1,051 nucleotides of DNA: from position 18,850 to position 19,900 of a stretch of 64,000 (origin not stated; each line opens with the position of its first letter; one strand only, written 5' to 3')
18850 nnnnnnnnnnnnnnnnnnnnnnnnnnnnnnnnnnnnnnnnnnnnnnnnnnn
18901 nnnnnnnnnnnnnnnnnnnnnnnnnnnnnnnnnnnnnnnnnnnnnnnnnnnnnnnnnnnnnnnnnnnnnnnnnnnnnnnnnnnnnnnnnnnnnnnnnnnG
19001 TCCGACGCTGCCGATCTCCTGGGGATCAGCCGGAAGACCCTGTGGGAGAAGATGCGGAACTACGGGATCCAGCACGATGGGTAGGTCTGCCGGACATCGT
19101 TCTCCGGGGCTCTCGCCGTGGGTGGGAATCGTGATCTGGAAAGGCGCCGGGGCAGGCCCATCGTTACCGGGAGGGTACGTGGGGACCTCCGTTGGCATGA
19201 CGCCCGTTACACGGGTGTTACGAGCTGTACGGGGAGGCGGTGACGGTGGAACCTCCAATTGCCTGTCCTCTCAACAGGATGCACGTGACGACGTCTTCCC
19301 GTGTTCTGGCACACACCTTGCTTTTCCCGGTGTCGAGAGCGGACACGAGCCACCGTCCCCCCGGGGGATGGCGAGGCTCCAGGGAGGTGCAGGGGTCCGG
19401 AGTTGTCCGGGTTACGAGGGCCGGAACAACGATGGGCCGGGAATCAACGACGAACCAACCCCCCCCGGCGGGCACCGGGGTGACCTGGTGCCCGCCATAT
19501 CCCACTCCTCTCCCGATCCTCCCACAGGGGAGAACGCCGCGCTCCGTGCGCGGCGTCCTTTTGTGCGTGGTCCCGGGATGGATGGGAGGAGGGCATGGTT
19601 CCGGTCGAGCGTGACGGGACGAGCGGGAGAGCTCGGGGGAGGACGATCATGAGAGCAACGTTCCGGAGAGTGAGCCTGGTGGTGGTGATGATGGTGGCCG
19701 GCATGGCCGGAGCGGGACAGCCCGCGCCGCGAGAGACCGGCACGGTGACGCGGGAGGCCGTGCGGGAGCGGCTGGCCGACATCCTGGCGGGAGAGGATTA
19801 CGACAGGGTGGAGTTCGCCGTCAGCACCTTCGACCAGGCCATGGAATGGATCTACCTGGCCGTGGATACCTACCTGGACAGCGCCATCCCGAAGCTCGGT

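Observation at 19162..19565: Terminator-bounded ~230-nt transcript driven by a perfect sigma-54 promoter directly downstream of the NtrC-type gene: candidate sRNA or attenuating leader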

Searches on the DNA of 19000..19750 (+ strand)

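Call 4: search_rna_families(source=window, start=19000, end=19750, threshold=evalue, max_evalue=10, show_alignments=3)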
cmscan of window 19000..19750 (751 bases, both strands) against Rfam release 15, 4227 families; matches with E-value up to 10: 9.
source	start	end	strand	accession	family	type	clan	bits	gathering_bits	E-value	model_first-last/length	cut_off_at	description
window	19424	19503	+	RF02353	BjrC68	Gene; sRNA;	-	22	39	0.0031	1-82/82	no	Bradyrhizobiaceae sRNA BjrC68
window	19324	19403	-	RF02246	Six3os1_1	Gene; lncRNA;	-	18.4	50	0.14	1-87/87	no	Six3os1 conserved region 1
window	19507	19561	+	RF01066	6C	Cis-reg;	-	18.3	47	8.4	1-75/75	no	6C RNA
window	19148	19263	-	RF02137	HOXA11-AS1_1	Gene; lncRNA;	-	16.6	50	1.9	1-96/96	no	HOXA11 antisense RNA 1 conserved region 1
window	19463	19564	-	RF00516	ylbH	Cis-reg; leader;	-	16.5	50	0.59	1-122/122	no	ylbH leader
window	19412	19511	-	RF01698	Chloroflexi-1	Gene; sRNA;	-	14.9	80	4.4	1-84/84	no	Chloroflexi-1 RNA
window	19505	19537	-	RF01762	whalefall-1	Gene; sRNA;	-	13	37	2.7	1-56/56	no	Whalefall-1 RNA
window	19598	19644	+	RF01762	whalefall-1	Gene; sRNA;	-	11.6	37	8.1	1-56/56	no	Whalefall-1 RNA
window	19662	19713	+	RF01145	sR14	Gene; snRNA; snoRNA; CD-box;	-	9.8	38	8.1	1-54/54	no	Small nucleolar RNA sR14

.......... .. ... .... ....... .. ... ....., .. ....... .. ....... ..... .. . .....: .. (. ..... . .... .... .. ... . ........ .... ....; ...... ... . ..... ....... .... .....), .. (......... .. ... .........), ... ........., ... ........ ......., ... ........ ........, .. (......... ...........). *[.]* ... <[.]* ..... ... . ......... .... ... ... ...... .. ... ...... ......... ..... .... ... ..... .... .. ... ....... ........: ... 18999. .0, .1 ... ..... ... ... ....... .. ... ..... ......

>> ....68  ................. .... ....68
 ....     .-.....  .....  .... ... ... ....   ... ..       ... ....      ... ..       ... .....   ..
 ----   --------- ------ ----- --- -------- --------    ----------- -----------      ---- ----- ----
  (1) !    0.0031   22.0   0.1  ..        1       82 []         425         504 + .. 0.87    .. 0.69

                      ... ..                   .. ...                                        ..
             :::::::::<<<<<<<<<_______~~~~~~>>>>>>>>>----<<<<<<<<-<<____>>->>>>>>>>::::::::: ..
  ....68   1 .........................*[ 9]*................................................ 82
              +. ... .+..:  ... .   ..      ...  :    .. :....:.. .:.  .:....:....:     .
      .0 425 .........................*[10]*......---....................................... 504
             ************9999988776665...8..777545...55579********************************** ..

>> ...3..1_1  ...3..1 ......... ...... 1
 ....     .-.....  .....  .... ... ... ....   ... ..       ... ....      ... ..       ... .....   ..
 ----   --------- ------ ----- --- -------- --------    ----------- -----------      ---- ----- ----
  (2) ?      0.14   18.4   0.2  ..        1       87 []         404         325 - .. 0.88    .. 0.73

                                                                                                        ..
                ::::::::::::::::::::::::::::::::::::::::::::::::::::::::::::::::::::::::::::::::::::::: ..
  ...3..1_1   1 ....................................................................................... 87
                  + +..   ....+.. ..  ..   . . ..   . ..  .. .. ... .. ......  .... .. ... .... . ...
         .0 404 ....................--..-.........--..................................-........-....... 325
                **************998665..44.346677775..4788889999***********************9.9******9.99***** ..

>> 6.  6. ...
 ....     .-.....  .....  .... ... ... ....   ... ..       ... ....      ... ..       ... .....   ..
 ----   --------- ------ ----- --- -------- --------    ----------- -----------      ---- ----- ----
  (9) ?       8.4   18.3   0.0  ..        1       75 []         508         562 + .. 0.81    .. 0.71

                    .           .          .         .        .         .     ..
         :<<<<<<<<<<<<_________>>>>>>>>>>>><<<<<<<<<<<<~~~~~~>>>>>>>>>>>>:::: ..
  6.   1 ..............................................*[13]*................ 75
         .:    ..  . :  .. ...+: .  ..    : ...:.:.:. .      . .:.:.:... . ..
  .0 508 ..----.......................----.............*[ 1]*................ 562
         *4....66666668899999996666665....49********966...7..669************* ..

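Call 23: build_rna_model(alignment_id=A2)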
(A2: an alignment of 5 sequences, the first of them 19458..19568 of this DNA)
Model R1 built from alignment A2 (5 sequences, 126 columns); structure: RNAalifold consensus.
model positions 111; base pairs 26; branch points 2; effective number of sequences 1.38; information 0.591 bits per position. Calibrated on 0.2 Mb of random sequence (short: E-values are rough).
structure used (alignment columns):
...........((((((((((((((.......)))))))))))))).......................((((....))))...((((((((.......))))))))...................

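Call 24: search_with_rna_model(model_id=R1, sources=[window, L001, L002, L003, L004, L005, L006, L007, L008, L009, L010, L011, L012, L013, L014, L015, L016, L017, L018, L019, L020, L021, L025, L026, L027, L035, L039, L045], max_evalue=10, show_alignments=0)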
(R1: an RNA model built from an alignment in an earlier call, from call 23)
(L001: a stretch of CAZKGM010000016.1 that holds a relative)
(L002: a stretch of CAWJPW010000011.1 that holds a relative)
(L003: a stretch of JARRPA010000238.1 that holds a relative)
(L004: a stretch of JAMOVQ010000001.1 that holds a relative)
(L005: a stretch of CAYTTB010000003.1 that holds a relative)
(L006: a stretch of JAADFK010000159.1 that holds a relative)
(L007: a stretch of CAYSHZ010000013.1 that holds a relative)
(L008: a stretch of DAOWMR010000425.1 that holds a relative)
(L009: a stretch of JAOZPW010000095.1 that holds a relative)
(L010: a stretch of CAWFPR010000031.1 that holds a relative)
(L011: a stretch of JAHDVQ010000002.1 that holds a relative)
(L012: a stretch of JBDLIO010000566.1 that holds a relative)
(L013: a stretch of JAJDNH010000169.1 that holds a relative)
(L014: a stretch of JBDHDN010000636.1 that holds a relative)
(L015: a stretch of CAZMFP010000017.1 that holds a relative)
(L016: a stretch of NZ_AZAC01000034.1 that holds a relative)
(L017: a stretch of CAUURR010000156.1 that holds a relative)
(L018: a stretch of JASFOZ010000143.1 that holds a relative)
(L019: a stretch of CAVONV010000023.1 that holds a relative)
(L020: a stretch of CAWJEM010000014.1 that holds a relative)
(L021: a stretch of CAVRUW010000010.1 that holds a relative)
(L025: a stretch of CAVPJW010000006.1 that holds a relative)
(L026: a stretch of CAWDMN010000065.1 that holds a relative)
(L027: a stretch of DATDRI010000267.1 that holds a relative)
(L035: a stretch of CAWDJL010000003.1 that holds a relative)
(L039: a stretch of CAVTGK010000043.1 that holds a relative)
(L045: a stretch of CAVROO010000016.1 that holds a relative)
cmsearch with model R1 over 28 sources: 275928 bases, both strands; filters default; matches with E-value up to 10: 24.
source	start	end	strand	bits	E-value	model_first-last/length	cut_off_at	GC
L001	5718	5830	+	118.8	4.7e-28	1-111/111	no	0.65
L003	2925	3037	-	106.4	6.7e-25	1-111/111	no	0.66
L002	6158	6266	+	104.4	2.2e-24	1-111/111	no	0.72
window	19459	19568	+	92.7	2e-21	1-111/111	no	0.73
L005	5596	5708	+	87.3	4.8e-20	1-111/111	no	0.77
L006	5484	5592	-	75.7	4.4e-17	1-111/111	no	0.72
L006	5553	5584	+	19.4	0.0091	9-40/111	no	0.78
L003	2998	3029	+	16.2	0.06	9-40/111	no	0.72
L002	6234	6255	-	14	0.22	75-96/111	no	0.82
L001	5796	5818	-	13.7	0.26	74-96/111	no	0.74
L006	5494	5516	+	13.7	0.27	74-96/111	no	0.74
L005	5675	5692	-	12.8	0.45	78-95/111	no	0.83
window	19535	19556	-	12.7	0.48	76-96/111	no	0.86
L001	5727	5756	-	12.5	0.53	10-39/111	no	0.8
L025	5460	5570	+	10.8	1.5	1-111/111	no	0.61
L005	7220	7274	-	10.7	1.5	1-111/111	no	0.78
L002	7815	7848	+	9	4.1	9-40/111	no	0.76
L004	8315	8332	+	8.7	4.9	16-33/111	no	0.89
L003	1344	1383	-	8.2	6.6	45-96/111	no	0.73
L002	7764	7848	-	8.1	7.1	9-96/111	no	0.72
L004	1510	1565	-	7.5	9.8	1-111/111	no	0.75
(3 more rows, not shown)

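Call 26: search_with_rna_model(model_id=R1, sources=[L081, L082, L083, L084, L085, L086, L087, L088, L089, L090, L091, L092, L093, L094, L095, L096, L097, L098, L099, L100], max_evalue=0.01)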
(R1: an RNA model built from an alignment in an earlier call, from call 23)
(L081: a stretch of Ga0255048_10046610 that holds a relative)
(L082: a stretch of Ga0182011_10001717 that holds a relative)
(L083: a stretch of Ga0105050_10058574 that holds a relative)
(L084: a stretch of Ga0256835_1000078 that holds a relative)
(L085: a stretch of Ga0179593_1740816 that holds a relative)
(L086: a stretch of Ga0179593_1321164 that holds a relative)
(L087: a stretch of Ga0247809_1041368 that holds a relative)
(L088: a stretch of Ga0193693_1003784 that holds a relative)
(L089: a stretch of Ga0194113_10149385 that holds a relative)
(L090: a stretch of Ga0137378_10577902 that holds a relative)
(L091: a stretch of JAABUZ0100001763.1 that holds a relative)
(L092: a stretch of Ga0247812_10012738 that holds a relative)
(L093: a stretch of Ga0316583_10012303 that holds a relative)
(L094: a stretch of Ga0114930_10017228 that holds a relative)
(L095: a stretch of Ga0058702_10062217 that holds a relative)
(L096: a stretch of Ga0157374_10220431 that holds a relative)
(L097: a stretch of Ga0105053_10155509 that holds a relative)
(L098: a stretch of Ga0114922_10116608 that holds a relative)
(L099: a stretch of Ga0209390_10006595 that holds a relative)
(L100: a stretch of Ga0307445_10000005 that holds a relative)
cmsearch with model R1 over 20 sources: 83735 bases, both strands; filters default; matches with E-value up to 0.01: 3.
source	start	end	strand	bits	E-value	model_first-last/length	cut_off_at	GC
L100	1249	1361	-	118.8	1.4e-28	1-111/111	no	0.65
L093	1286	1399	-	103.1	1.4e-24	1-111/111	no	0.63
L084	1146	1255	+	92.3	7.6e-22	1-111/111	no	0.7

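Call 36: search_with_rna_model(model_id=R1, sources=[window, L001, L002, L003, L005, L006, L084, L093], max_evalue=0.000001, make_alignment=true)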
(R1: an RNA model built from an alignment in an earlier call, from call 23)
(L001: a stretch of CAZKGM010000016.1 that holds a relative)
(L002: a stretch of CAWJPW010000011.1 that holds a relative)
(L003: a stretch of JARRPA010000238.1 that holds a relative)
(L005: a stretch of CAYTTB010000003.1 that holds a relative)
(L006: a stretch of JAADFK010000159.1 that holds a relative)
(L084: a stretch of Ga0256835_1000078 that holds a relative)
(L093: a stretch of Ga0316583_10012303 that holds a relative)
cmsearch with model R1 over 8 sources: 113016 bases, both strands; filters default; matches with E-value up to 0.000001: 8.
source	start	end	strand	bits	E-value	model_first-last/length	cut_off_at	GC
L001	5718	5830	+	118.8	1.9e-28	1-111/111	no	0.65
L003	2925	3037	-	106.4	2.8e-25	1-111/111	no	0.66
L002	6158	6266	+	104.4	8.9e-25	1-111/111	no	0.72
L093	1286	1399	-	103.1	1.9e-24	1-111/111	no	0.63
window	19459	19568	+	92.7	8.2e-22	1-111/111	no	0.73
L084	1146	1255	+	92.3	1e-21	1-111/111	no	0.7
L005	5596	5708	+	87.3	2e-20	1-111/111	no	0.77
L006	5484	5592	-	75.7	1.8e-17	1-111/111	no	0.72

Alignment A4: 8 matches aligned to the model, 120 columns, each read 5' to 3' on its own strand. Consensus structure (alignment columns), stored with it:
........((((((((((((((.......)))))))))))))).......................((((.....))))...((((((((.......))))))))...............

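Call 66: search_with_rna_model(model_id=R1, sources=[L101, L102, L103, L104, L105, L106, L107, L108, L109, L110, L111], max_evalue=0.01)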
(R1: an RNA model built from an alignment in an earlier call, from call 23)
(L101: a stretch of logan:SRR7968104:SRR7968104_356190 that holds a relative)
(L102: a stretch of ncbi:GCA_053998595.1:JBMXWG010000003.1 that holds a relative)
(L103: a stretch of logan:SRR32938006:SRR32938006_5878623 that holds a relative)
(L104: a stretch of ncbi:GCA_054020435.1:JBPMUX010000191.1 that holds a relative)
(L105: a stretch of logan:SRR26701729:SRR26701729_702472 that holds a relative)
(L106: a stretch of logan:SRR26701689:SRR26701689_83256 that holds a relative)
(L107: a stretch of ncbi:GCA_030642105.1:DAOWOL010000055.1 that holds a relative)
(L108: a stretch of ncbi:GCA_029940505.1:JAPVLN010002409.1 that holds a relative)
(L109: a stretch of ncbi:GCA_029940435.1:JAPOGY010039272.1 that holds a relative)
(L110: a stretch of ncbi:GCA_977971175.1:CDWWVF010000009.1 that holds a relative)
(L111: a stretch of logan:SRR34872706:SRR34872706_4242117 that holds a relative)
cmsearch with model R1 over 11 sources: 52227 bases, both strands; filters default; matches with E-value up to 0.01: 9.
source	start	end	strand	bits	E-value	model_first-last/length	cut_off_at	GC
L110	2499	2611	-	97.6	2.1e-23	1-111/111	no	0.66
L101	1311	1420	+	92.7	3.8e-22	1-111/111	no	0.73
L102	2811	2920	+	92.7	3.9e-22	1-111/111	no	0.71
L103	692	801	+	92.7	3.9e-22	1-111/111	no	0.71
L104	2820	2930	+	84.4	4.9e-20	1-111/111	no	0.75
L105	2576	2684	-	72.5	5.5e-17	1-111/111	no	0.7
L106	2576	2684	-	72.5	5.5e-17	1-111/111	no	0.7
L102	4594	4623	-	17.6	0.005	10-39/111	no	0.83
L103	2475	2504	-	17.6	0.005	10-39/111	no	0.83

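Call 68: search_with_rna_model(model_id=R1, sources=[window, L001, L002, L003, L005, L006, L084, L093, L102, L104, L105, L110], max_evalue=0.000001, make_alignment=true)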
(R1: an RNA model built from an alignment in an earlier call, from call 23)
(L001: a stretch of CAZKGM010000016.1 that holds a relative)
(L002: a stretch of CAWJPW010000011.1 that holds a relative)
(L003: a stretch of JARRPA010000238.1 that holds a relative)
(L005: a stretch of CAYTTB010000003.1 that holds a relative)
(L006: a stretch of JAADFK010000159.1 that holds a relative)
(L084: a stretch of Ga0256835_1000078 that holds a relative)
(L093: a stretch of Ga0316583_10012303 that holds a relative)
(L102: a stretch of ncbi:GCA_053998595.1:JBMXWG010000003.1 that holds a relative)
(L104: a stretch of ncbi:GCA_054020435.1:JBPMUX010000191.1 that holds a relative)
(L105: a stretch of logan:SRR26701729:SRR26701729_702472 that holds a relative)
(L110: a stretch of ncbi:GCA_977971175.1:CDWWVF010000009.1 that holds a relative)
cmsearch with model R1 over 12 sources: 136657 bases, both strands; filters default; matches with E-value up to 0.000001: 12.
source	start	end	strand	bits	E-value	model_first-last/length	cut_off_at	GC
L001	5718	5830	+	118.8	2.3e-28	1-111/111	no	0.65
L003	2925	3037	-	106.4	3.3e-25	1-111/111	no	0.66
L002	6158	6266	+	104.4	1.1e-24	1-111/111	no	0.72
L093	1286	1399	-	103.1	2.3e-24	1-111/111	no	0.63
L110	2499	2611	-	97.6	5.6e-23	1-111/111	no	0.66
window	19459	19568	+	92.7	9.9e-22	1-111/111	no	0.73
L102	2811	2920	+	92.7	1e-21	1-111/111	no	0.71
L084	1146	1255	+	92.3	1.2e-21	1-111/111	no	0.7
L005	5596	5708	+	87.3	2.4e-20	1-111/111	no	0.77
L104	2820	2930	+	84.4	1.3e-19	1-111/111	no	0.75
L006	5484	5592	-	75.7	2.2e-17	1-111/111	no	0.72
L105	2576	2684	-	72.5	1.4e-16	1-111/111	no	0.7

Alignment A5: 12 matches aligned to the model, 120 columns, each read 5' to 3' on its own strand. Consensus structure (alignment columns), stored with it:
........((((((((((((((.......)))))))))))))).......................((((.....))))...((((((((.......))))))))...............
